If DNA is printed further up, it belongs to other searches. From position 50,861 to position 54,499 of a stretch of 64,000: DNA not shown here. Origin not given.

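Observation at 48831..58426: Tight three-gene operon: giant AAA+ (MoxR/AAA_5-like) protein, transglutaminase-coiled-coil-vWA protein, SLT/M15 peptidoglycan-hydrolase lipoprotein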

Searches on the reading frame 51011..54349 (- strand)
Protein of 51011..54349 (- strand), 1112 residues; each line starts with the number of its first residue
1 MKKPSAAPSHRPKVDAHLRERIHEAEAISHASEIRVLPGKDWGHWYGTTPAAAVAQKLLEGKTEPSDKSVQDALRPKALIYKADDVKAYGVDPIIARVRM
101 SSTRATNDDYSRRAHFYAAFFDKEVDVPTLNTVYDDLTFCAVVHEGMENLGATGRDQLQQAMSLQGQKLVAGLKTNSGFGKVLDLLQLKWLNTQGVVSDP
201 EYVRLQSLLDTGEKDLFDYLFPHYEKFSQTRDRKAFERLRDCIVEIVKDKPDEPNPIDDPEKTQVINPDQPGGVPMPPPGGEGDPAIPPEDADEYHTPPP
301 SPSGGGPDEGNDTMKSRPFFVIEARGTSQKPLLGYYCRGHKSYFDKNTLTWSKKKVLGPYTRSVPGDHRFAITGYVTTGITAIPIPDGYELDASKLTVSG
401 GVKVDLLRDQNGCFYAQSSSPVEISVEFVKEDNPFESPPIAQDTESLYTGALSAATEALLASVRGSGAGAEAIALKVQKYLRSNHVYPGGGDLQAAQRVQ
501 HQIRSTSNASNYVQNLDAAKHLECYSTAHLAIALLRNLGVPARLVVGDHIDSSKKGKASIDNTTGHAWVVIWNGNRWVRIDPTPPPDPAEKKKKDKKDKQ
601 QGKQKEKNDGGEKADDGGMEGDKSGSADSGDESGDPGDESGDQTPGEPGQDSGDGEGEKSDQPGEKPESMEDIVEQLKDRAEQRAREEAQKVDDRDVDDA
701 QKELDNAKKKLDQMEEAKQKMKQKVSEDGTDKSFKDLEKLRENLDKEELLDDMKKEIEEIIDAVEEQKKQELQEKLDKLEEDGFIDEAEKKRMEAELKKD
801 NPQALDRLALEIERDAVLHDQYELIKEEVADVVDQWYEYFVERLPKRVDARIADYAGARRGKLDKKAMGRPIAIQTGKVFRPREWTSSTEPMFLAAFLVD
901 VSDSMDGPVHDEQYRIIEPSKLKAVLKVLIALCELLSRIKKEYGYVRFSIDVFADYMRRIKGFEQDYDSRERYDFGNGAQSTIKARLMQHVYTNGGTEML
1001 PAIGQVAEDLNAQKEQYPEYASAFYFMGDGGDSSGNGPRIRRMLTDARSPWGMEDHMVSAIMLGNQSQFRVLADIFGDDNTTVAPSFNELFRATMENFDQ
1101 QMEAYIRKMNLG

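Call 3: search_protein_families(library=pfam, proteins=[window:51011-54349:-], max_evalue=0.01)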
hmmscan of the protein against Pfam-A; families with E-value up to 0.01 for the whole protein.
window:51011-54349:- (1112 aa): 3 families
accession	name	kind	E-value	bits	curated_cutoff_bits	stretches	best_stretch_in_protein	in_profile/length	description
PF01841.26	Transglut_core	-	5.3e-13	49.6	23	1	494-582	16-108/108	Transglutaminase-like superfamily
PF13519.12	VWA_2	-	0.0041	18.2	27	0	897-1014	3-93/107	von Willebrand factor type A domain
PF13471.12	Transglut_core3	-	0.0047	17.3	26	0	496-574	31-99/117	Transglutaminase-like superfamily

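Call 4: search_protein_families(library=ncbifam, proteins=[window:51011-54349:-], max_evalue=0.01)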
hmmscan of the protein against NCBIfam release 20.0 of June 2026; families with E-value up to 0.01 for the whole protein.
window:51011-54349:- (1112 aa): 0 families

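Call 8: find_homologous_proteins(query=window:51011-54349:-)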
Query window:51011-54349:- (1112 aa): 106 proteins with E <= 0.001 among 8000 candidates.
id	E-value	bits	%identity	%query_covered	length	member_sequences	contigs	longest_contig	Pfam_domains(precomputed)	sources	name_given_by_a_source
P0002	0.0e+0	2538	100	100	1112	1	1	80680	PF01841.26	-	-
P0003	9.1e-243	827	40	99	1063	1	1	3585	PF13519.13,PF01841.26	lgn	-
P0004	9.8e-239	813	39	98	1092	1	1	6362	PF01841.26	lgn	-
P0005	1.4e-235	803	39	99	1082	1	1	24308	PF13519.13,PF01841.26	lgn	-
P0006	2.5e-234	799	39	98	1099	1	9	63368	PF01841.26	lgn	-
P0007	5.5e-230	784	39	98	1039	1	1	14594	PF13519.13,PF01841.26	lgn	-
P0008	7.1e-230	784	40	100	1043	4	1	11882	PF13519.13,PF01841.26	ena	-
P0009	3.0e-228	779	38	98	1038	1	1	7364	PF13519.13,PF01841.26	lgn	-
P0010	5.4e-228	778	38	98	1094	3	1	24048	PF01841.26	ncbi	-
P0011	1.0e-226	773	39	100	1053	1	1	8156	PF01841.26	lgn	-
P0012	1.1e-225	770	38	99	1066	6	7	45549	PF13519.13,PF01841.26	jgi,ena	-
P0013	1.8e-225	769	38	99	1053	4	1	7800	PF13519.13,PF01841.26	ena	-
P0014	4.8e-225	768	39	99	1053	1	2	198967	PF01841.26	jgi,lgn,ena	-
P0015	6.3e-225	768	38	98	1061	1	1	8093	PF01841.26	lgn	-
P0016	1.1e-224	767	38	99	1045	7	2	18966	PF01841.26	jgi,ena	-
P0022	4.0e-223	762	38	98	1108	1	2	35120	PF01841.26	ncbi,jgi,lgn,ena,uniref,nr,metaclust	ncbi:MAG: hypothetical protein A2493_03665 [Candidatus Magasanikbacteria bacterium RIFOXYC12_FULL_33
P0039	6.7e-220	751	38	99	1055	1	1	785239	PF01841.26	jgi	jgi:hypothetical protein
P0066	1.4e-213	730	36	98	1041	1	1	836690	PF01841.26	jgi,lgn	jgi:uncharacterized protein YegL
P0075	4.5e-209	715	36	99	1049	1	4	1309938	PF01841.26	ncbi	ncbi:MAG: transglutaminase domain-containing protein [Candidatus Kerfeldbacteria bacterium]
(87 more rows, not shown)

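Call 11: find_encoding_contigs(protein=P0075, flank=10000, max_places=2)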
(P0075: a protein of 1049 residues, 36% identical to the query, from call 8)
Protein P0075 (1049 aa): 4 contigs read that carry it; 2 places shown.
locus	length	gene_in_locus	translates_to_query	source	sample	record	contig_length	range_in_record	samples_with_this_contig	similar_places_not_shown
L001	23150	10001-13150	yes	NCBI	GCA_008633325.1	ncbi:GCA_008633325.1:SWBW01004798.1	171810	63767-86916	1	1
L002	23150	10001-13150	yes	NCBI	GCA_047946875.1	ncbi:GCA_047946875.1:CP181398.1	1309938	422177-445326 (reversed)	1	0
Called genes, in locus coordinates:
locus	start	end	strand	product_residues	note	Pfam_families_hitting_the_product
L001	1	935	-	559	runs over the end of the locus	PF21760:SecD_1st, PF00639:Rotamase, PF13616:Rotamase_3, PF22599:SecDF_P1_head, PF03176:MMPL, PF02355:SecD_SecF_C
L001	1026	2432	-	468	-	PF25292:Beta-prop_CGLA (faint), PF01839:FG-GAP (faint), PF13517:FG-GAP_3 (weak), PF03734:YkuD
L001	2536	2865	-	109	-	PF11009:BrxC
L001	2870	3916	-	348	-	PF21088:MS_channel_1st, PF00924:MS_channel_2nd, PF21082:MS_channel_3rd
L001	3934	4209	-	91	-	-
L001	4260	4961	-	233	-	PF08713:DNA_alkylation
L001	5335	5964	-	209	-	PF03575:Peptidase_S51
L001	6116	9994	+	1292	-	PF07728:AAA_5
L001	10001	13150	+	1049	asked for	PF01841:Transglut_core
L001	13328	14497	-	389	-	-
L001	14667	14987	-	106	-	-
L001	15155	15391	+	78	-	-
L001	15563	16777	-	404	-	PF01266:DAO (faint), PF01494:FAD_binding_3 (faint), PF03486:HI0933_like (faint), PF05834:Lycopene_cycl (weak)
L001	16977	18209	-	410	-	-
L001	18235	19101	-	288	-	-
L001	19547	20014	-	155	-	-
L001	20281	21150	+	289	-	-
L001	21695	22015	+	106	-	-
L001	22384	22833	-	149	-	-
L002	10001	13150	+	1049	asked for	PF01841:Transglut_core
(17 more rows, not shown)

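Call 13: find_encoding_contigs(protein=P0066, flank=8000, max_places=1)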
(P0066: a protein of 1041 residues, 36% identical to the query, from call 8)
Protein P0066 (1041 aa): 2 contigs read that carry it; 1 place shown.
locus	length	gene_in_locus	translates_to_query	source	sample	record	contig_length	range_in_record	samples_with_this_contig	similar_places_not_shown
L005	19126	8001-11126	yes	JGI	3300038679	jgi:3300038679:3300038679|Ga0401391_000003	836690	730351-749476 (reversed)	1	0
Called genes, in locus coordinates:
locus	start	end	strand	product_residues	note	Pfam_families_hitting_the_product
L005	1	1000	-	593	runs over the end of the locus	PF01432:Peptidase_M3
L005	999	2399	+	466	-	PF00890:FAD_binding_2 (weak), PF01134:GIDA (faint), PF01266:DAO, PF01494:FAD_binding_3 (weak), PF03486:HI0933_like (weak), PF07992:Pyr_redox_2 (faint), PF13738:Pyr_redox_3 (weak), PF21688:FAD-depend_C, +1 more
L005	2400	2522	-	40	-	PF06397:Desulfoferrod_N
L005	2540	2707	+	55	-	-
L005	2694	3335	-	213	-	PF00588:SpoU_methylase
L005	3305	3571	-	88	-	PF14242:DUF4342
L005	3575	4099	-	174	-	PF02677:QueH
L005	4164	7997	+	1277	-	PF07728:AAA_5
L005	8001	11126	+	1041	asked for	PF01841:Transglut_core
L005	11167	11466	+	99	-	-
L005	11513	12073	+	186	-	PF00881:Nitroreductase, PF14512:TM1586_NiRdase (faint)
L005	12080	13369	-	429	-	-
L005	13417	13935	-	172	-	PF04229:GrpB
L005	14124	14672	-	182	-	-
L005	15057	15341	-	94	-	-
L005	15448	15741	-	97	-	-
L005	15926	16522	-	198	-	-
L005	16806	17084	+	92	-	-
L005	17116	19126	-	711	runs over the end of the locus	PF13353:Fer4_12, PF00300:His_Phos_1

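Call 14: find_encoding_contigs(protein=P0039, flank=8000, max_places=1)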
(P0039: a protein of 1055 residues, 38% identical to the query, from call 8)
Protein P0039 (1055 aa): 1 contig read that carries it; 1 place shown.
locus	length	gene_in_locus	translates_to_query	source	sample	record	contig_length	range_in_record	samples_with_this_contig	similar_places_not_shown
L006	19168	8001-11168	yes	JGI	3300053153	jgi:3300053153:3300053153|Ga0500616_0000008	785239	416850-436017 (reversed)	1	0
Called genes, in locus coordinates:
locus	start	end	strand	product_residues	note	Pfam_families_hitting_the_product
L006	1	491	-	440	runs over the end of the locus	PF00009:GTP_EFTU, PF01926:MMR_HSR1, PF02421:FeoB_N, PF10662:PduV-EutP (weak), PF00009:GTP_EFTU, PF01926:MMR_HSR1, PF02421:FeoB_N, PF14714:KH_dom-like, +8 more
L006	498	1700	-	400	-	PF03816:LytR_cpsA_psr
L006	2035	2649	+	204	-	PF10502:Peptidase_S26, PF00717:Peptidase_S24 (faint)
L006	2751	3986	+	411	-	PF13393:tRNA-synt_His (weak), PF03129:HGTP_anticodon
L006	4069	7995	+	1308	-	PF00158:Sigma54_activat (weak), PF07728:AAA_5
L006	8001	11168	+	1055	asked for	PF01841:Transglut_core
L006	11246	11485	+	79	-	PF01165:Ribosomal_S21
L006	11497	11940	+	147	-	PF09424:YqeY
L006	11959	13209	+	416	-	PF11104:PilM_2 (faint), PF02491:SHS2_FTSA, PF06723:MreB_Mbl, PF14450:FtsA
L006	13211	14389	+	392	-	PF00091:Tubulin, PF12327:FtsZ_C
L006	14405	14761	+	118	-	-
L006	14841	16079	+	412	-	PF00391:PEP-utilizers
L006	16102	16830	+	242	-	PF00520:Ion_trans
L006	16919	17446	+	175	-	-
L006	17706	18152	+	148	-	PF22811:Zn_ribbon_NrdR, PF03477:ATP-cone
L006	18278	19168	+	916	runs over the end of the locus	PF00317:Ribonuc_red_lgN, PF02867:Ribonuc_red_lgC, PF12637:TSCPD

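Call 15: find_encoding_contigs(protein=P0022, flank=8000, max_places=1)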
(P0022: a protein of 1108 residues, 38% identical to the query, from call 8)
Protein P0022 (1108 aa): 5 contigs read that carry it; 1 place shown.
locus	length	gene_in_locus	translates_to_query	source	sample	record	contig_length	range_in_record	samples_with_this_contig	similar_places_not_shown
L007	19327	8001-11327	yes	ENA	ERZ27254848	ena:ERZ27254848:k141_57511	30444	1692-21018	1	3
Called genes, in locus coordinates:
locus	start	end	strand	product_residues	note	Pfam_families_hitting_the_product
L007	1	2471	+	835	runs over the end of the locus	PF00521:DNA_topoisoIV, PF03989:DNA_gyraseA_C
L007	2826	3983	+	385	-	PF21710:Spt6_S1 (faint), PF00575:S1 (weak), PF23459:S1_RRP5 (faint), PF00575:S1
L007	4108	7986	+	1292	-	PF07728:AAA_5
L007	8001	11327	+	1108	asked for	PF01841:Transglut_core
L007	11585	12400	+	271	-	PF00557:Peptidase_M24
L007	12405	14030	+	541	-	PF17210:SdrD_B (faint), PF13620:CarboxypepD_reg (weak), PF13715:CarbopepD_reg_2 (faint), PF22904:NOMO1-like_2nd (faint)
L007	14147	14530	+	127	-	PF03652:RuvX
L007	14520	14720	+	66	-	-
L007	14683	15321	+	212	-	PF11967:RecO_N, PF02565:RecO_C (weak)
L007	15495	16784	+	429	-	PF01336:tRNA_anti-codon, PF00152:tRNA-synt_2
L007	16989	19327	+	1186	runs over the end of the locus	-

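Call 16: find_encoding_contigs(protein=P0005, flank=8000, max_places=1)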
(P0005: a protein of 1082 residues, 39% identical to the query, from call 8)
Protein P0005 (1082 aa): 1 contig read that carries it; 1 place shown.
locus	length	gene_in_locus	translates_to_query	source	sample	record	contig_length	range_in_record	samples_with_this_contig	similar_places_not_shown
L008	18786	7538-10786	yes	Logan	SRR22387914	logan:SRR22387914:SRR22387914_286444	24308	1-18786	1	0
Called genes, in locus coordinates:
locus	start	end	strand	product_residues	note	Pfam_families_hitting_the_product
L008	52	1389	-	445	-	PF00884:Sulfatase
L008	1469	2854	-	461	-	-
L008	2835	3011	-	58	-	-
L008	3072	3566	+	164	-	PF06210:DUF1003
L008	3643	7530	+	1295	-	PF00158:Sigma54_activat (weak), PF07728:AAA_5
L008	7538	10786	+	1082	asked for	PF01841:Transglut_core, PF13519:VWA_2 (faint)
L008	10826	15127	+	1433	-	-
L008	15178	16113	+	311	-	PF18920:DUF5671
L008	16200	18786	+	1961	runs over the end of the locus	PF04898:Glu_syn_central, PF01645:Glu_synthase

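Call 18: search_solved_structures(query=window:51011-54349:-, max_evalue=1)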
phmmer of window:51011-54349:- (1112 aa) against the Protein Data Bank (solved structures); distinct sequences matched with E-value up to 1: 0.

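Call 21: find_related_loci(query=A1, collection=genome_contigs, flank=10000)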
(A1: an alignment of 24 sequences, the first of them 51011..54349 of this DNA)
Query A1 (1112 aa) in genome_contigs; peptide patterns used: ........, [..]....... (x = any residue, [..] = any of these).
85 stretches matched a pattern; 44 encode a relative of the query (tblastn E <= 1e-3); 44 distinct loci.
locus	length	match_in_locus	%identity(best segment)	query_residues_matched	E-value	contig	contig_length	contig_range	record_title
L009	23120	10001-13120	38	2-1106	0e+0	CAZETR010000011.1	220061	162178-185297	MAG TPA_asm: uncultured Gammaproteobacteria bacterium isolate binchicken_co203_46 genome assembly, contig: k141_2618047,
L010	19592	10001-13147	38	1-1107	0e+0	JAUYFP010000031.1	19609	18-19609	MAG: bacterium isolate C21_metabat.bin.20 C21_k141_180630, whole genome shotgun sequence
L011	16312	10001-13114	39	8-1107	0e+0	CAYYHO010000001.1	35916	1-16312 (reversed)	MAG TPA_asm: uncultured Methyloversatilis sp. isolate SRP257756_co1_6 genome assembly, contig: NODE_739_length_35916_cov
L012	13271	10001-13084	38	19-1107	0e+0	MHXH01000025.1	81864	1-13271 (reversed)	MAG: Parcubacteria group bacterium RIFCSPLOWO2_01_FULL_48_18 rifcsplowo2_01_scaffold_830, whole genome shotgun sequence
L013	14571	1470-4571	39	19-1107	0e+0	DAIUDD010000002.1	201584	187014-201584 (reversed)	MAG TPA_asm: Patescibacteria group bacterium isolate CTOTU18519 NODE_44_length_201584_cov_13.710846, whole genome shotgu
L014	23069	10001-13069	38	12-1107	0e+0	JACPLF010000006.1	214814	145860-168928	MAG: Candidatus Levyibacteriota bacterium isolate NC_groundwater_514_Ag_S-0.1um_37_12 S35_SO-1_scaffold_96964, whole gen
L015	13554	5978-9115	39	3-1107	0e+0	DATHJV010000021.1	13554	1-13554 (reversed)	MAG TPA_asm: Candidatus Paceibacterota bacterium isolate SMAG_U12561 k141_10137, whole genome shotgun sequence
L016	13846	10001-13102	38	6-1107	0e+0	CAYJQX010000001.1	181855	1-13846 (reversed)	MAG TPA_asm: uncultured Candidatus Saccharibacteria bacterium isolate ERP125453_co1_27 genome assembly, contig: NODE_17_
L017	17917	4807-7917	37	6-1107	0e+0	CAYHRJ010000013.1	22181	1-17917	MAG TPA_asm: uncultured Gammaproteobacteria bacterium isolate ERP119705_co14_53 genome assembly, contig: NODE_2155_lengt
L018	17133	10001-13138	37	1-1107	0e+0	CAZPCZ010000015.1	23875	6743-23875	MAG TPA_asm: uncultured Gammaproteobacteria bacterium isolate binchicken_co21_406 genome assembly, contig: NODE_986_leng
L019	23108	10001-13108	36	4-1107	0e+0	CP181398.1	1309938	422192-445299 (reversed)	MAG: Candidatus Kerfeldbacteria bacterium isolate MKparc4 chromosome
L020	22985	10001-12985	39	36-1106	0e+0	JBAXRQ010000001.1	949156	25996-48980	MAG: bacterium isolate ELA587 MAG587_1, whole genome shotgun sequence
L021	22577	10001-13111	37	8-1107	0e+0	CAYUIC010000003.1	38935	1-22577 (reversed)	MAG TPA_asm: uncultured Gammaproteobacteria bacterium isolate SRP278252_co2_883 genome assembly, contig: NODE_1948_lengt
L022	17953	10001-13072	37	8-1107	0e+0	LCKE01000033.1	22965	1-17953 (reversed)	MAG: Parcubacteria group bacterium GW2011_GWF2_45_11 UW91_C0033, whole genome shotgun sequence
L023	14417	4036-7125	37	3-1107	0e+0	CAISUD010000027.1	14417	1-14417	uncultured bacterium isolate AlinenLipids_bin-8925 genome assembly, contig: bin-8925:27/64, whole genome shotgun sequenc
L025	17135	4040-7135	36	8-1107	0e+0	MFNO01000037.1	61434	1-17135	MAG: Candidatus Levybacteria bacterium RIFCSPHIGHO2_01_FULL_38_26 rifcsphigho2_01_scaffold_861, whole genome shotgun seq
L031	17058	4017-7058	35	19-1107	0e+0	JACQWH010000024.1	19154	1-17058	MAG: Candidatus Uhrbacteria bacterium isolate NC_groundwater_1484_Ag_S-0.65um_49_37 S_p65_S5_coassembly_k141_1781283, wh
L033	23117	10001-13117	35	1-1095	0e+0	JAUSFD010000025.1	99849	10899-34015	MAG: Candidatus Peregrinibacteria bacterium isolate E14_maxbin.275 E14_k141_873327, whole genome shotgun sequence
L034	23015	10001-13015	36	30-1111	0e+0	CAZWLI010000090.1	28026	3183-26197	MAG TPA_asm: uncultured Candidatus Peribacteria bacterium isolate binchicken_co203_124 genome assembly, contig: k141_217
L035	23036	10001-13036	35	17-1106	0e+0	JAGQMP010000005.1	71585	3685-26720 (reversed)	MAG: Patescibacteria group bacterium isolate HKST-UBA45 2012-05-30_1_(paired)_contig_24334, whole genome shotgun sequenc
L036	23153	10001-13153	39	12-1106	0e+0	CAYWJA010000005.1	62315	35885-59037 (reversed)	MAG TPA_asm: uncultured Candidatus Peribacteria bacterium isolate SRP077602_co2_400 genome assembly, contig: NODE_710_le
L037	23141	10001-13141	37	19-1112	0e+0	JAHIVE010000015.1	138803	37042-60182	MAG: Patescibacteria group bacterium isolate MM_PC_MetaG.mb.59 MM_PC_MetaG.mb.59_k141_702806, whole genome shotgun seque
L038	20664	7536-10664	33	3-1109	0e+0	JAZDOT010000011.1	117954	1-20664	MAG: Candidatus Peregrinibacteria bacterium isolate MEGAHIT-group-0.791 k141_19305174, whole genome shotgun sequence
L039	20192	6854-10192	38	4-1109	0e+0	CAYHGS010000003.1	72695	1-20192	MAG TPA_asm: uncultured Candidatus Peribacteria bacterium isolate ERP119702_co1_249 genome assembly, contig: NODE_270_le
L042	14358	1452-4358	31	31-1103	4e-163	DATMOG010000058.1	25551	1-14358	MAG TPA_asm: Candidatus Sulfotelmatobacter sp. isolate SMAG_U12870 k141_50940, whole genome shotgun sequence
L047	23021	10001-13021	38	12-1106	0e+0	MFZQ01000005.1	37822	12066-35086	MAG: Candidatus Roizmanbacteria bacterium RIFCSPHIGHO2_02_FULL_40_13b rifcsphigho2_02_scaffold_1239, whole genome shotgu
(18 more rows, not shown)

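Call 27: search_solved_structures(query=A1, max_evalue=1)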
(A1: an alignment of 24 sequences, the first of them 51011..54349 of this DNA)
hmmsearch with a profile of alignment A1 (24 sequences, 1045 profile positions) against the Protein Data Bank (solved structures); distinct sequences matched with E-value up to 1: 4.
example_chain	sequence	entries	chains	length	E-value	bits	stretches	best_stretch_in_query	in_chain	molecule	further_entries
6g49_A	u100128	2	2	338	0.00028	22.1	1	517-580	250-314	Protein-glutamine gamma-glutamyltransferase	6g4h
7unh_A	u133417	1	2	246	0.062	14.3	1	156-247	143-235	SP2 designed chlorophyll dimer protein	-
7uni_A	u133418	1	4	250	0.074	14.1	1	156-247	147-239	SP2-ZnPPaM designed chlorophyll dimer protein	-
2jua_A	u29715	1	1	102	0.43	11.5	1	693-776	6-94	de novo protein S836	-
